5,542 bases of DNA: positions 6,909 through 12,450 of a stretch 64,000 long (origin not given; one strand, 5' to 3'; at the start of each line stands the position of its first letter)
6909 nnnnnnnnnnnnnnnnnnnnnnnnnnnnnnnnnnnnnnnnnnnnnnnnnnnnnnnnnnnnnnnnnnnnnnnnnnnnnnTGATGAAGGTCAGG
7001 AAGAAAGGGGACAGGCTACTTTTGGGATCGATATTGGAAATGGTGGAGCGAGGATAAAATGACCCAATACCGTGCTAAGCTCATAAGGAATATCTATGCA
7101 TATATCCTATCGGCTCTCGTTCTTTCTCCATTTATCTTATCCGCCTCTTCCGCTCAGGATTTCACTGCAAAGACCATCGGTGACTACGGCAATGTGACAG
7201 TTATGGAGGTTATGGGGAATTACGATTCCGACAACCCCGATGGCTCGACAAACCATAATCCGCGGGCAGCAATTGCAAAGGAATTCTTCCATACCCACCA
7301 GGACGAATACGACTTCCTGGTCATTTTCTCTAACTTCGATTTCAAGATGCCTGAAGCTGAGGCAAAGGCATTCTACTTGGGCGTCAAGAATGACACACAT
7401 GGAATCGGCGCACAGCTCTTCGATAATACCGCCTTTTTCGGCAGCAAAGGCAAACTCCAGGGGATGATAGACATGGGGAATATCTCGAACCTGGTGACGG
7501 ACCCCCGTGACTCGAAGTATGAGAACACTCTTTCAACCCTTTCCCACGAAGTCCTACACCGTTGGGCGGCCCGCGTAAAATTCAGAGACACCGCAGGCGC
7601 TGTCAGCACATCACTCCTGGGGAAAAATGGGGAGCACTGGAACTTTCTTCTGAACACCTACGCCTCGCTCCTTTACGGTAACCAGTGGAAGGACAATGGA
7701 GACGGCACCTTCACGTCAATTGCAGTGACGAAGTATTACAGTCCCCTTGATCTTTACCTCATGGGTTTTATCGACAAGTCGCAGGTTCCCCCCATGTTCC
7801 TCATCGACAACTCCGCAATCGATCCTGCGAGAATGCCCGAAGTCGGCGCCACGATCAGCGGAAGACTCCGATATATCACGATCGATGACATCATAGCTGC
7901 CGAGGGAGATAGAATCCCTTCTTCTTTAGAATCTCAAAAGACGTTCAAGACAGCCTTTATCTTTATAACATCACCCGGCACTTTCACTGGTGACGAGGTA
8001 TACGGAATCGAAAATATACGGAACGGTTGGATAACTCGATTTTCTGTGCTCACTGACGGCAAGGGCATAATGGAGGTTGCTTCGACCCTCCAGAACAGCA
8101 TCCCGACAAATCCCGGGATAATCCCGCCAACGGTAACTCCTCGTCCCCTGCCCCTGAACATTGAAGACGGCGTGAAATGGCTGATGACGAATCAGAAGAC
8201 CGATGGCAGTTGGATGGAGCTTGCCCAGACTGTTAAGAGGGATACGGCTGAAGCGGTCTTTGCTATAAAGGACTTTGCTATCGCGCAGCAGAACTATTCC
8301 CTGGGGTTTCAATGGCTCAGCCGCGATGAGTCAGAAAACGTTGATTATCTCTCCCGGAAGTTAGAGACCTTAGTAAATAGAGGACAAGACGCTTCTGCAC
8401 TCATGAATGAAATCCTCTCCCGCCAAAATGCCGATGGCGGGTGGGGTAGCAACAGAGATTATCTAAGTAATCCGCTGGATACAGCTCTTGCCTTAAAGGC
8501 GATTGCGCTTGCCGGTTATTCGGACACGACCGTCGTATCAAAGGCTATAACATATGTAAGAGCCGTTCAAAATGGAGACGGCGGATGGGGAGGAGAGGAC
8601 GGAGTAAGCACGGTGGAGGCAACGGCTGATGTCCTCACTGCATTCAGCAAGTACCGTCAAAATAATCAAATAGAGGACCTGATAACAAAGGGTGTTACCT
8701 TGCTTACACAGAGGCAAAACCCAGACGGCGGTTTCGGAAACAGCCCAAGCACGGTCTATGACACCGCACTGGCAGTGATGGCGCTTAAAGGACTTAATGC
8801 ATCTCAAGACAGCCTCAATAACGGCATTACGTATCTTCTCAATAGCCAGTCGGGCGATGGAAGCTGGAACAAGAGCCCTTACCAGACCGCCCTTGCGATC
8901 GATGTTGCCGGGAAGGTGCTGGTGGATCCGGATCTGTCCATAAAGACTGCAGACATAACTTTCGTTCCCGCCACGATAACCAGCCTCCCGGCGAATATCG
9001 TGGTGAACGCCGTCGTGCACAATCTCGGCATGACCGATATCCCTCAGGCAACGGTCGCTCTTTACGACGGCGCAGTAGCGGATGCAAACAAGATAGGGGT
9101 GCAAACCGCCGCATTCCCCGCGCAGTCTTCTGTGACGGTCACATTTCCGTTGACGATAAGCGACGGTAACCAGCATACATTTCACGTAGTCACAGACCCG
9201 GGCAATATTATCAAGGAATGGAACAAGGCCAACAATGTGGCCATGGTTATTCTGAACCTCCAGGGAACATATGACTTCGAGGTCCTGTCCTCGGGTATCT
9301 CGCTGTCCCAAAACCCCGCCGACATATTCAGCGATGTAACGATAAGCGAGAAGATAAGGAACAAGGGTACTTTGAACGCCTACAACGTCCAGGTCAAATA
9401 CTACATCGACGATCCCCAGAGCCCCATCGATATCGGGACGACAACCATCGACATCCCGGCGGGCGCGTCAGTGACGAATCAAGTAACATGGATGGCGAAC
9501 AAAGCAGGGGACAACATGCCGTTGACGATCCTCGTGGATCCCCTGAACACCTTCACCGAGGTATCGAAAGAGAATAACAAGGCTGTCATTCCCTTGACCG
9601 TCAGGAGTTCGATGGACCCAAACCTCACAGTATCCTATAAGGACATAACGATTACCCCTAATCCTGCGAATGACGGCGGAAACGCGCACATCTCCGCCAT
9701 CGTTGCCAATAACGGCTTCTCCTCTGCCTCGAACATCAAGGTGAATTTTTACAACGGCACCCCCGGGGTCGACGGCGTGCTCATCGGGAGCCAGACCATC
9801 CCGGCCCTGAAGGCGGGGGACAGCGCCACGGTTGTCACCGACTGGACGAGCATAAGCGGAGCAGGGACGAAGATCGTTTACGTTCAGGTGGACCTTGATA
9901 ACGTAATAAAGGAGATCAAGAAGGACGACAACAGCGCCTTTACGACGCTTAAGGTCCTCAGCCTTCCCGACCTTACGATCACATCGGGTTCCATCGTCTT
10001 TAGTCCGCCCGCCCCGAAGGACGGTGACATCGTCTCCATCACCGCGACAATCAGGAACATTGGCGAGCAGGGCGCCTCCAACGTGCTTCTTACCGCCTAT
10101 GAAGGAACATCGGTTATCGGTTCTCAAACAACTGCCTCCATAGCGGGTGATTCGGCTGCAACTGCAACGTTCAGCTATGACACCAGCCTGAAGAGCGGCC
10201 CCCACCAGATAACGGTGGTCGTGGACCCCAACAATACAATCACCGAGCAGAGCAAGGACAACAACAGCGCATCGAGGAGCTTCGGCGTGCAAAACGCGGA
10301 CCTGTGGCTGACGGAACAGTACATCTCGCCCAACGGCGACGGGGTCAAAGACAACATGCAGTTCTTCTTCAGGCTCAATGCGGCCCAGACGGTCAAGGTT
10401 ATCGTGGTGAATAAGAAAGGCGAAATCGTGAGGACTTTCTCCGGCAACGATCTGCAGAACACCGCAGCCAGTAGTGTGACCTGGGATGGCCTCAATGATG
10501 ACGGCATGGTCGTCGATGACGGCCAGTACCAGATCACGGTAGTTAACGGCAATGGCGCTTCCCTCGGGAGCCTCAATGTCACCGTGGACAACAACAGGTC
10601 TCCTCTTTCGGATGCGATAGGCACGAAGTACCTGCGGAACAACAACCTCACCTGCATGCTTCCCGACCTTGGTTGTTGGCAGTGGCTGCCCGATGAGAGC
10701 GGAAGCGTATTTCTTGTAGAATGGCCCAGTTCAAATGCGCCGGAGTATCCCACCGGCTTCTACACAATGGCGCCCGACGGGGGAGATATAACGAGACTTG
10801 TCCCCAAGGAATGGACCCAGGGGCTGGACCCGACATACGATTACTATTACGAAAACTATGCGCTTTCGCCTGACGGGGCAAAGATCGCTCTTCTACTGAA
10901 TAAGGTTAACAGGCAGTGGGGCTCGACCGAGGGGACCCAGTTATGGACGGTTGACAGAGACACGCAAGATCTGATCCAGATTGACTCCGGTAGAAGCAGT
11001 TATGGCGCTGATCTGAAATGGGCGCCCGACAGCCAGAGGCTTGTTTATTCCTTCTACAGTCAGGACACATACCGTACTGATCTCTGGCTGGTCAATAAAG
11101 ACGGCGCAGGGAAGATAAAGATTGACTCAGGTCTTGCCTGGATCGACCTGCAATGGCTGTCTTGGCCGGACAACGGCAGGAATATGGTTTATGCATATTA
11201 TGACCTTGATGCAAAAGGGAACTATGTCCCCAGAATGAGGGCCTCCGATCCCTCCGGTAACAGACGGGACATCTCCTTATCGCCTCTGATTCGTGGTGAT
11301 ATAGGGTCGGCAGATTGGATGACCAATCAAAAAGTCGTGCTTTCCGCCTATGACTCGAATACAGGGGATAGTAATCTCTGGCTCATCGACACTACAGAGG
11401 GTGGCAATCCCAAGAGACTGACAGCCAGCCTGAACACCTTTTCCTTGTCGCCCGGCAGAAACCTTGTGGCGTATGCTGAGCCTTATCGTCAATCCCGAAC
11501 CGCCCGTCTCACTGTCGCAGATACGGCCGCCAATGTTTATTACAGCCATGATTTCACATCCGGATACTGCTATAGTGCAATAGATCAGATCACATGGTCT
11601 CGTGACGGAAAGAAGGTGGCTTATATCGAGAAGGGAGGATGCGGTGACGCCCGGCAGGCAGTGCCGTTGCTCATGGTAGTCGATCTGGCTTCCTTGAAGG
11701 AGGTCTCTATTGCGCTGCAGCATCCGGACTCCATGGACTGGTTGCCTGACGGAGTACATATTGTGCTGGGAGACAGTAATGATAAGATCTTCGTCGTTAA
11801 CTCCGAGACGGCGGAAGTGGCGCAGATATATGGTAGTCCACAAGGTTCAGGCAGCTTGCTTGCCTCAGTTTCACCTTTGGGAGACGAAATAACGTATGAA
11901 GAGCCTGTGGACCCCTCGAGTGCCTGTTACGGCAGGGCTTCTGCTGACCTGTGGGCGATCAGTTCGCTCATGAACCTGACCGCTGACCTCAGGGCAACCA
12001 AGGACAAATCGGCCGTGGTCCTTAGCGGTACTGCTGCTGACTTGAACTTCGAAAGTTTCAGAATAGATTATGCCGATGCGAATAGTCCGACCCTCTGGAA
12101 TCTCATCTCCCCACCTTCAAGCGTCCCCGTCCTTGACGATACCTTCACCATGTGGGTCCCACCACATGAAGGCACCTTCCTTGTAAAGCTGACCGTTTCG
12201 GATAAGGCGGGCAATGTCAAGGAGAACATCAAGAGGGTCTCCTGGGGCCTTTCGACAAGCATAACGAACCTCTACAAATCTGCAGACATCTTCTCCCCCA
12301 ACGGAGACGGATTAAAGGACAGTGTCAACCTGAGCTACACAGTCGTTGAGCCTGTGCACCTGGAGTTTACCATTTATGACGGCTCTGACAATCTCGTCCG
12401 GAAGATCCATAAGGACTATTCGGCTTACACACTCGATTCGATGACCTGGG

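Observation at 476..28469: Exported-enzyme plus giant-protein operon placed tail-to-tail with a sigma-54 pilin operon: candidate pilus-linked attachment/attack module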

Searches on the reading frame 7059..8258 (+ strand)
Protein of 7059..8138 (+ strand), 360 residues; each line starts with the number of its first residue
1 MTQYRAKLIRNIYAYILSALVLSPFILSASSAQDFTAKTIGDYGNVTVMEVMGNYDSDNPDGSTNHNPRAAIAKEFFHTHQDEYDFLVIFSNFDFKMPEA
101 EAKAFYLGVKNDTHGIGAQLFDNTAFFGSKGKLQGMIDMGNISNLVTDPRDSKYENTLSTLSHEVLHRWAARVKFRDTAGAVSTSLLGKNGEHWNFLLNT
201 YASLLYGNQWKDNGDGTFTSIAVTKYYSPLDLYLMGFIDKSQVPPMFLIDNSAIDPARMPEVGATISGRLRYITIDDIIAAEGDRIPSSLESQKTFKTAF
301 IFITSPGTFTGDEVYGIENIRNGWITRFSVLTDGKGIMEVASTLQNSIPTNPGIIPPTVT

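Call 50: search_solved_structures(query=A4, max_evalue=1, show_alignments=2)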
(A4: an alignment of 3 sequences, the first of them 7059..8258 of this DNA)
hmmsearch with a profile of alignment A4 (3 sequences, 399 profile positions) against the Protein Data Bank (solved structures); distinct sequences matched with E-value up to 1: 0.

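Call 51: search_protein_families(library=pfam, proteins=[window:7059-8138:+], max_evalue=5)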
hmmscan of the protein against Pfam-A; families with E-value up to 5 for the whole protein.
window:7059-8138:+ (360 aa): 1 family
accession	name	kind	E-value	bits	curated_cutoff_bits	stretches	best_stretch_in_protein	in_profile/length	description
PF07151.18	DUF1391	-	0.28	11.3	27.3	1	212-226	17-31/48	Protein of unknown function (DUF1391)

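Call 81: search_protein_representatives(protein=window:7146-8138:+)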
Query: 331 residues. Proteins with E-value up to 0.001 (for the whole library): 3954; up to 1e-10: 2359; up to 1e-30: 842. The best 150 are listed.
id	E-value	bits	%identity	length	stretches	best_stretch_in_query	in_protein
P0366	1.9e-155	533.7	70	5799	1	3-331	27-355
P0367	2.4e-150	516.9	70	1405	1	2-328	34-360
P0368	8.5e-150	515.1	66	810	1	2-329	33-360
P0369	2.8e-149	513.4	68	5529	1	2-331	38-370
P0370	1.4e-148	511.2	60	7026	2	1-331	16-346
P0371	5.4e-148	509.2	68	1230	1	2-331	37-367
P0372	1.3e-146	504.6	67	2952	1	3-331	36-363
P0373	1.1e-145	501.6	67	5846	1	5-331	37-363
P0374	4.8e-143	492.9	65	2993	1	4-331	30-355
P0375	1.9e-141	487.7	64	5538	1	1-330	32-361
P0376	4.0e-140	483.4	65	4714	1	1-326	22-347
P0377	3.2e-139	480.4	64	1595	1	2-330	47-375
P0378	1.2e-138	478.5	64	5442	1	2-330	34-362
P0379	2.7e-138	477.3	61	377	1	3-329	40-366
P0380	1.0e-137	475.5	69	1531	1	3-315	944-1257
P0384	1.2e-136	471.9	64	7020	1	1-328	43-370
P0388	8.8e-136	469.1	61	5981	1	1-330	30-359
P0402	6.3e-130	449.8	57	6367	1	2-331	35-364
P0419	1.7e-121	422.1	60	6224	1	2-331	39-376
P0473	1.8e-98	346.5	49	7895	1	4-327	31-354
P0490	4.9e-95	335.2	50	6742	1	6-324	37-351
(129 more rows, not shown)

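Call 85: list_cluster_members(proteins=[P0366, P0369, P0370, P0375, P0384, P0388, P0402, P0419, P0473, P0490])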
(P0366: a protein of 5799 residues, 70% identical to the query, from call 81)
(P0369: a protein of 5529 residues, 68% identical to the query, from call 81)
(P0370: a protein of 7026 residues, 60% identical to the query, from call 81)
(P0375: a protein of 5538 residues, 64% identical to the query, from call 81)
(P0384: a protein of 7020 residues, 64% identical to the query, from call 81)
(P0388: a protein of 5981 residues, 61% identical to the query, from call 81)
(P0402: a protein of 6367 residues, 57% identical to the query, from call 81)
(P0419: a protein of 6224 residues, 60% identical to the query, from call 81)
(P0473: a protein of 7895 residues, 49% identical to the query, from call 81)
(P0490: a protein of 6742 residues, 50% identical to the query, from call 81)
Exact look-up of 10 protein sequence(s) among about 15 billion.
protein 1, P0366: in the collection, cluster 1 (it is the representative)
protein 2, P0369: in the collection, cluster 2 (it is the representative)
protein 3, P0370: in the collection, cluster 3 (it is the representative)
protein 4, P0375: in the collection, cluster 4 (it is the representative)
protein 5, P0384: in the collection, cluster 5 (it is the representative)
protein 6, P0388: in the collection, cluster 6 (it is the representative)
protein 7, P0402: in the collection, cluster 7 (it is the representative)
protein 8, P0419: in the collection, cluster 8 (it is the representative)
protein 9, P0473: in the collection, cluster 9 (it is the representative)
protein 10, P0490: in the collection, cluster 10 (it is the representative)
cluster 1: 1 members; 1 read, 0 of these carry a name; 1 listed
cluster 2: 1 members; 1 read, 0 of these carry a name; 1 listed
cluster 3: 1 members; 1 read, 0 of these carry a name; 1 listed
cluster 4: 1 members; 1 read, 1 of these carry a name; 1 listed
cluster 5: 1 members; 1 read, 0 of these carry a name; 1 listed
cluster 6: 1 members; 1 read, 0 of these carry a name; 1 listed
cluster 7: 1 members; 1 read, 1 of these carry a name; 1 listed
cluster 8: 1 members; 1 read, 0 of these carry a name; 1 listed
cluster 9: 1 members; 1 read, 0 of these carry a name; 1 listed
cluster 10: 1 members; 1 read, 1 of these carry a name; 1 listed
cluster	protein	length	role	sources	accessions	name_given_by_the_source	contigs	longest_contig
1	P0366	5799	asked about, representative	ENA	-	-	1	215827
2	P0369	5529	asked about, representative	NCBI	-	-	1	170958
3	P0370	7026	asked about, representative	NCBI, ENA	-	-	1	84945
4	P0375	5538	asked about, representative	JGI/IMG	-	subtilase family serine protease/Tol biopolymer transport system component/flagellar hook ...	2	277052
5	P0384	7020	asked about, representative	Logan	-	-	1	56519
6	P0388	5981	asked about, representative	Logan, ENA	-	-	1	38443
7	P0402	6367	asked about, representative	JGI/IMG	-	large repetitive protein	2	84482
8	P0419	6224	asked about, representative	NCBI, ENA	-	-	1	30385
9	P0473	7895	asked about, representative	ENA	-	-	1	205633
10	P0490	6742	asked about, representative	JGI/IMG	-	uncharacterized repeat protein (TIGR01451 family)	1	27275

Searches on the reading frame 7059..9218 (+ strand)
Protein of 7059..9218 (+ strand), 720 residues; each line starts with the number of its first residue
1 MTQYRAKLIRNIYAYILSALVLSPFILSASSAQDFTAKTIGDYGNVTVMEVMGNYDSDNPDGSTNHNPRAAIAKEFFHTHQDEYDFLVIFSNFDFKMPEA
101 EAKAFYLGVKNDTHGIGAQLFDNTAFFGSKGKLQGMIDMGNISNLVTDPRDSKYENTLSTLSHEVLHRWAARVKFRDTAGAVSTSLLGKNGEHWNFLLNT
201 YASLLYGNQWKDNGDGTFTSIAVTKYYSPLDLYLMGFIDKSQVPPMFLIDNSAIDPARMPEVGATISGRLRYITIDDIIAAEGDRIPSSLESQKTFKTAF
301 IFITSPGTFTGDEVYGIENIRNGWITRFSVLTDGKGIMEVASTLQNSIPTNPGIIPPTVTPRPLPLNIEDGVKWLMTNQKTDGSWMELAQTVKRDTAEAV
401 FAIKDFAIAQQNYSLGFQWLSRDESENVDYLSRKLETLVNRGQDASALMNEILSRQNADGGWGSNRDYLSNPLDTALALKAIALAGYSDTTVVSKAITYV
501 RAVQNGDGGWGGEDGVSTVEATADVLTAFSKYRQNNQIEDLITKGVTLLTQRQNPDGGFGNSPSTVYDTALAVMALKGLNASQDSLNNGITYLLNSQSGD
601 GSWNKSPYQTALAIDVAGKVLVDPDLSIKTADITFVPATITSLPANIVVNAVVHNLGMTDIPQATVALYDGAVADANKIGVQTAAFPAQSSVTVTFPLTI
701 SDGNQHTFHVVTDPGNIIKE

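Call 21: search_protein_families(library=pfam, proteins=[window:7059-9218:+], max_evalue=0.001)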
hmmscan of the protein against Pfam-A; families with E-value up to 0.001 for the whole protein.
window:7059-9218:+ (720 aa): 5 families
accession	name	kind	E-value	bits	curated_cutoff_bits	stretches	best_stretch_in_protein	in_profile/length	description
PF13243.12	SQHop_cyclase_C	-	6.4e-20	71.9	26.1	1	475-609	142-290/319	Squalene-hopene cyclase C-terminal domain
PF00432.27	Prenyltrans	-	1.4e-06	28.4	26.5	1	440-598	47-210/304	Prenyltransferase alpha-alpha toroid domain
PF07705.17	CARDB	-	2.1e-06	28.3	22.7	1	624-720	2-91/101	CARDB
PF13249.12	SQHop_cyclase_N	-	2.5e-06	27.3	26.2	0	443-489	45-91/291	Squalene-hopene cyclase N-terminal domain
PF07678.20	TED_complement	-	8.7e-06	25.5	22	0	367-398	115-146/312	A-macroglobulin TED domain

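Call 26: search_protein_families(library=ncbifam, proteins=[window:7059-9218:+], max_evalue=0.01)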
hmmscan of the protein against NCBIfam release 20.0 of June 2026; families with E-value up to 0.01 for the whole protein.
window:7059-9218:+ (720 aa): 5 families
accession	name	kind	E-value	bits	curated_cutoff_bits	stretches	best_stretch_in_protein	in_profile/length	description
TIGR01787.1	squalene_cyclas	subfamily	1.1e-20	73.8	322.7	1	491-609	459-593/622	squalene/oxidosqualene cyclases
TIGR01507.1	hopene_cyclase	equivalog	3.4e-17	62.1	431.1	1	479-609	461-606/640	squalene--hopene cyclase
NF053823.1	SCO2321_fam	equivalog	1.5e-14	53.8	300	2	474-535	103-164/405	SCO2321 family membrane protein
TIGR03463.1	osq_cycl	subfamily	8e-13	47.5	851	1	516-605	447-546/634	2,3-oxidosqualene cyclase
TIGR04277.1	squa_tetra_cyc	equivalog_domain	9e-07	27.8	500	1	479-562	444-527/624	tetrahymanol synthase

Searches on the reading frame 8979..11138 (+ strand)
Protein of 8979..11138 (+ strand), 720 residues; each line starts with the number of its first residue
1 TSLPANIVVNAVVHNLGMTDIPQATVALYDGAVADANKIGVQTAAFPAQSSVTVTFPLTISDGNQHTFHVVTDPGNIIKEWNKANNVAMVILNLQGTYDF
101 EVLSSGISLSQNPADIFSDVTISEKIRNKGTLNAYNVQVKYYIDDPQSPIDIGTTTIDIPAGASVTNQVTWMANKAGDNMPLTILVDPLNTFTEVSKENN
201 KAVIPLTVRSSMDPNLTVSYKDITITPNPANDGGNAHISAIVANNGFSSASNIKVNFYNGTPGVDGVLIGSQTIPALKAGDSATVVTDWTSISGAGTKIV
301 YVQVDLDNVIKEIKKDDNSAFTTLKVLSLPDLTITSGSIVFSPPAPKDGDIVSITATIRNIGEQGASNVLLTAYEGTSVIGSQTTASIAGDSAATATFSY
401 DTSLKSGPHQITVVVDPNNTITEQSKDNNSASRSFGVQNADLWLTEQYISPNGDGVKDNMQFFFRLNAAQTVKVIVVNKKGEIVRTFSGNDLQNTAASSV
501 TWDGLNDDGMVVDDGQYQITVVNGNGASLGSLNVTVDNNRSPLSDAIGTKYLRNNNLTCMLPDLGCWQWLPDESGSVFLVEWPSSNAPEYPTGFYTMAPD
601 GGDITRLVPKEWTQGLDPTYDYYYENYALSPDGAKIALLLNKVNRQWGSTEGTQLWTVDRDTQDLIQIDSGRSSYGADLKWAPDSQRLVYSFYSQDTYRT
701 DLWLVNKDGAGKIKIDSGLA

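Call 21: search_protein_families(library=pfam, proteins=[window:8979-11138:+], max_evalue=0.001)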
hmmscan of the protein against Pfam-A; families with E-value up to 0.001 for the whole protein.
window:8979-11138:+ (720 aa): 2 families
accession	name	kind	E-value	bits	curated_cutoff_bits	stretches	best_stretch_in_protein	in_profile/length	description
PF07705.17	CARDB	-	1.8e-51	173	22.7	4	330-432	2-100/101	CARDB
PF13860.13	FlgD_ig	-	1e-09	38.7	27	1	467-525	20-77/79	FlgD Ig-like domain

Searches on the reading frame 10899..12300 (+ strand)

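Call 51: search_protein_families(library=pfam, proteins=[window:10899-12300:+], max_evalue=5)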
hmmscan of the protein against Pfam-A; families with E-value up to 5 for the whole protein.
window:10899-12300:+ (467 aa): 7 families
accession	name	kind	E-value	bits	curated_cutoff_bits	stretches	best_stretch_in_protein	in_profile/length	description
PF00801.26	PKD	-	0.00037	20.9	23.5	1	414-445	46-77/80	PKD domain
PF00930.27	DPPIV_N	-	0.00053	19.3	22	1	24-181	174-330/354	Dipeptidyl peptidase IV (DPP IV) N-terminal region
PF25174.1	Beta-prop_THOC3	-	0.0037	16.7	305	1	278-309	93-124/272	THOC3 beta-propeller domain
PF12894.13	ANAPC4_WD40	-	0.018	15.7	22.9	1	278-309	43-74/91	Anaphase-promoting complex subunit 4 WD40 domain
PF12245.14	Big_3_2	-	0.039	14.6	23.3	1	415-443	84-113/122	Bacterial Ig-like domain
PF02897.21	Peptidase_S9_N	-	0.076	12.2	24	1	175-244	123-188/414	Prolyl oligopeptidase, N-terminal beta-propeller domain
PF19077.6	Big_13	-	0.14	13.1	27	1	416-443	66-93/102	Bacterial Ig-like domain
